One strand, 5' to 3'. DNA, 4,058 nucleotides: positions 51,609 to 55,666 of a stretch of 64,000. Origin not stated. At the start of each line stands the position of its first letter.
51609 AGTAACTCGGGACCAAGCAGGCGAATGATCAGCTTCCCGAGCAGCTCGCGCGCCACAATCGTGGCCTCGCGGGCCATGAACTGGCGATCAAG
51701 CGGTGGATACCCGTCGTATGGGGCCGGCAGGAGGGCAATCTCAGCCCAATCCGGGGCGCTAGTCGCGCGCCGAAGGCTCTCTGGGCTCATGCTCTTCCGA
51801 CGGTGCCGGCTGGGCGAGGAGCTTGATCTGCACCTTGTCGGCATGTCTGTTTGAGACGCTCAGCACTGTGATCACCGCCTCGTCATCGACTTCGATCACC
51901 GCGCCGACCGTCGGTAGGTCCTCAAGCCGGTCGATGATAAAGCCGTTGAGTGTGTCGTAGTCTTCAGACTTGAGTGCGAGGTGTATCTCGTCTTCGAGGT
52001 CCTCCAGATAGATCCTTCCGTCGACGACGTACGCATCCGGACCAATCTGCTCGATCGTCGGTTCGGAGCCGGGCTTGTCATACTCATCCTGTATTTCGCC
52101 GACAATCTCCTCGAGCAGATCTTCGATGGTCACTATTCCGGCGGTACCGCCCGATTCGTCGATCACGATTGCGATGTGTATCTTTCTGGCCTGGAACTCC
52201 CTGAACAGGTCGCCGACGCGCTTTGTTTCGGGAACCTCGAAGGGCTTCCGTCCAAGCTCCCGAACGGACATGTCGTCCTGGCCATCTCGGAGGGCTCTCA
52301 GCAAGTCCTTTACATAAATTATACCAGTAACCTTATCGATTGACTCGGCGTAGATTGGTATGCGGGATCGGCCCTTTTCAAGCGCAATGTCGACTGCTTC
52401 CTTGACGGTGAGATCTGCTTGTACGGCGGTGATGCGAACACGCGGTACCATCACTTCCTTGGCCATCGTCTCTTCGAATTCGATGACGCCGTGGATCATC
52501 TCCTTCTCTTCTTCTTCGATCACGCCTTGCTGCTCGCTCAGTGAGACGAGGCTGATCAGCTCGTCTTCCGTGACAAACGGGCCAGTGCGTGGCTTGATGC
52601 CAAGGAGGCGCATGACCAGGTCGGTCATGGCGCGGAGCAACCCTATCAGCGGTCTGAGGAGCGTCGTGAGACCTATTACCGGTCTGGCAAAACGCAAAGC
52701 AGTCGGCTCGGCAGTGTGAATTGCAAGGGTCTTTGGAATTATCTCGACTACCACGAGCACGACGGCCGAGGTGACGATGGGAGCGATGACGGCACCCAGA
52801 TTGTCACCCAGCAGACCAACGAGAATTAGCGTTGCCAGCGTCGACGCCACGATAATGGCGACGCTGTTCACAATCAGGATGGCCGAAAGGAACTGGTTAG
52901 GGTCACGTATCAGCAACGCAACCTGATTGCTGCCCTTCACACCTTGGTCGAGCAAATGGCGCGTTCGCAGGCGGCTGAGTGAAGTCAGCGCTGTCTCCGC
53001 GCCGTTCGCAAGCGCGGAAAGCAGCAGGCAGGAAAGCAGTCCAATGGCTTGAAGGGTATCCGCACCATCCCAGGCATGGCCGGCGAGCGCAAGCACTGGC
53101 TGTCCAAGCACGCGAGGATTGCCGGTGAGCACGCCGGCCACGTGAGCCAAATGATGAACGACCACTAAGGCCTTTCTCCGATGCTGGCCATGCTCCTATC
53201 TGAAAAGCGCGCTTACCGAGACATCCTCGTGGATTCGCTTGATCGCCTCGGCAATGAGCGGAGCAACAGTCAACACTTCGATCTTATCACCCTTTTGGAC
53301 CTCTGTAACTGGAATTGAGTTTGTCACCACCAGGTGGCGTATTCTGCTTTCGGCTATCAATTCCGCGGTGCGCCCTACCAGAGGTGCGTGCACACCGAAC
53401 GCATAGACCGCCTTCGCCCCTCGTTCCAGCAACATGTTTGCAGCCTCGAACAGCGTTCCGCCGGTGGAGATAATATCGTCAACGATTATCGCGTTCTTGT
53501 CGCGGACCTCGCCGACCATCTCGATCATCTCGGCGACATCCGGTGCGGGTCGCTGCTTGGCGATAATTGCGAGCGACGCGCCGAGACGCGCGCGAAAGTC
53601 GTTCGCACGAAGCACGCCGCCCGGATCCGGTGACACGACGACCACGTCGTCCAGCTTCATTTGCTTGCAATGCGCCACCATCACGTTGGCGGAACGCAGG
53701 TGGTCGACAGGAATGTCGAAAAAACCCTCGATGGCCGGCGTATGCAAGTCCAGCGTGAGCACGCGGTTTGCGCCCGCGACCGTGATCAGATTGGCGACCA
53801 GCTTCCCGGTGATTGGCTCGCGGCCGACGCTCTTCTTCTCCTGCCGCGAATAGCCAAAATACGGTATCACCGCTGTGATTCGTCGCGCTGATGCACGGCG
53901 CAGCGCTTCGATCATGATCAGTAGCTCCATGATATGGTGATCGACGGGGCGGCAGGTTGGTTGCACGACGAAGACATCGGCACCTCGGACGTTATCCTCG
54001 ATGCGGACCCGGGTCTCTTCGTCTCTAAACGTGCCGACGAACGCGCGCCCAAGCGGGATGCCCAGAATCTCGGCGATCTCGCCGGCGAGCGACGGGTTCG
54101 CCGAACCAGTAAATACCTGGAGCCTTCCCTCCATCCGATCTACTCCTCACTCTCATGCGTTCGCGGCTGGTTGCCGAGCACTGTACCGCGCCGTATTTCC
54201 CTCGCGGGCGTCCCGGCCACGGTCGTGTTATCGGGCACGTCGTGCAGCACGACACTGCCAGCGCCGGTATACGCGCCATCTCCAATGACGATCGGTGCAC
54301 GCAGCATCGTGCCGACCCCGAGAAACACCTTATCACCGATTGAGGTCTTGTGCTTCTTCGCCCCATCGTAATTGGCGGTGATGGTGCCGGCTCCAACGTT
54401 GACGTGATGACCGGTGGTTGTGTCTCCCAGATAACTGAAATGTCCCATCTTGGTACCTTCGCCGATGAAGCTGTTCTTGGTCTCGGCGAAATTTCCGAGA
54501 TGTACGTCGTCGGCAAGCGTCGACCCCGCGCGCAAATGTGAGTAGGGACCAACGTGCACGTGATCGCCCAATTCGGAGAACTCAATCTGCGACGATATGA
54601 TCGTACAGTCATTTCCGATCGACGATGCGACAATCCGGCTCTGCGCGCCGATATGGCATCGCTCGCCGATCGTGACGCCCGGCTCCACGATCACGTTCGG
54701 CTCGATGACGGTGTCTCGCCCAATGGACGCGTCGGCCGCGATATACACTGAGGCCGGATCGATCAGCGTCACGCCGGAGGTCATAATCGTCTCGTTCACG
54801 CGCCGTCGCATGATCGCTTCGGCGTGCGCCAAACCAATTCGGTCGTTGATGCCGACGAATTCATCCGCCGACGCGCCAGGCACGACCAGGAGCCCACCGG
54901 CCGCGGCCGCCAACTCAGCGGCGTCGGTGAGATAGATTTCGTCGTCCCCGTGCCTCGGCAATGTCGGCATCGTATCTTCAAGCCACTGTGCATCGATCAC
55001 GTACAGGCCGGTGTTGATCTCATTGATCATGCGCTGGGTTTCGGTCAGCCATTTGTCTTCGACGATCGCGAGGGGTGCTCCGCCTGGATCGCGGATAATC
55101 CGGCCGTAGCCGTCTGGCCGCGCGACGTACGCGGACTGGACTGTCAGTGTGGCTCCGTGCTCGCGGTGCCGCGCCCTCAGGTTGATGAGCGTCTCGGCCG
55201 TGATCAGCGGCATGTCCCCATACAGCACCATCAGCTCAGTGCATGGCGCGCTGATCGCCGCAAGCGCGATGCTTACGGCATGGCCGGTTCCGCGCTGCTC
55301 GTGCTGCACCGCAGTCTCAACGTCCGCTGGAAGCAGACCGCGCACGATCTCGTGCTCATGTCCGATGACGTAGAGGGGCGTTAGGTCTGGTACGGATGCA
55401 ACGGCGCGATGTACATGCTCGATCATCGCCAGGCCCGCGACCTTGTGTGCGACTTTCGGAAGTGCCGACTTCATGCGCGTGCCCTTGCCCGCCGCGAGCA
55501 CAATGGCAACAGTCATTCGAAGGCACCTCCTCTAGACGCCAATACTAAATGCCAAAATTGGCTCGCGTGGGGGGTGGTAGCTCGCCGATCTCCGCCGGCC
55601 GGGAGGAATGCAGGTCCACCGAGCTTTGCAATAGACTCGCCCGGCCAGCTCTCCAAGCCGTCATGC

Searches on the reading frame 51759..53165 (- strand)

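Call 50: search_protein_families(library=pfam, proteins=[window:51759-53165:-], max_evalue=0.00001)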
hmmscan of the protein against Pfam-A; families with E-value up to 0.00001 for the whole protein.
window:51759-53165:- (468 aa): 3 families
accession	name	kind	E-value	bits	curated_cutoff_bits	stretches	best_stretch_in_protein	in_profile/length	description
PF01595.25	CNNM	-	5.4e-47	160.2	28.4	1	43-220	3-181/181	Cyclin M transmembrane N-terminal domain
PF03471.22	CorC_HlyC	-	1.1e-18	67.4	27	1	373-449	2-79/81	Transporter associated domain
PF00571.33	CBS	-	1.3e-16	61.1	24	2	236-293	2-56/57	CBS domain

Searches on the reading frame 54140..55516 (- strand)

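Call 50: search_protein_families(library=pfam, proteins=[window:54140-55516:-], max_evalue=0.00001)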
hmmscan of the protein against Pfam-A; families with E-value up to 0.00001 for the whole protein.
window:54140-55516:- (458 aa): 7 families
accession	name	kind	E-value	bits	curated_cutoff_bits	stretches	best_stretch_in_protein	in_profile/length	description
PF00132.30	Hexapep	-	3.8e-27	93.3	27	2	262-295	1-34/36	Bacterial transferase hexapeptide (six repeats)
PF12804.13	NTP_transf_3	-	5.8e-19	69.3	27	1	4-128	1-122/160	MobA-like NTP transferase domain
PF25084.1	LbH_EIF2B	-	1.2e-12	48.2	54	1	256-342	15-101/105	EIF2B subunit epsilon LbH domain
PF00483.29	NTP_transferase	-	3.1e-09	37.2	21.2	1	4-191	2-197/245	Nucleotidyl transferase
PF14602.12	Hexapep_2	-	4.9e-08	33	27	0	391-423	2-32/34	Hexapeptide repeat of succinyl-transferase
PF01128.25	IspD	-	8.9e-08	32.6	27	1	3-120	2-120/221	2-C-methyl-D-erythritol 4-phosphate cytidylyltransferase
PF24894.1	Hexapep_GlmU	-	2.5e-06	28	23.3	0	291-357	12-77/104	GlmU-like, C-terminal hexapeptide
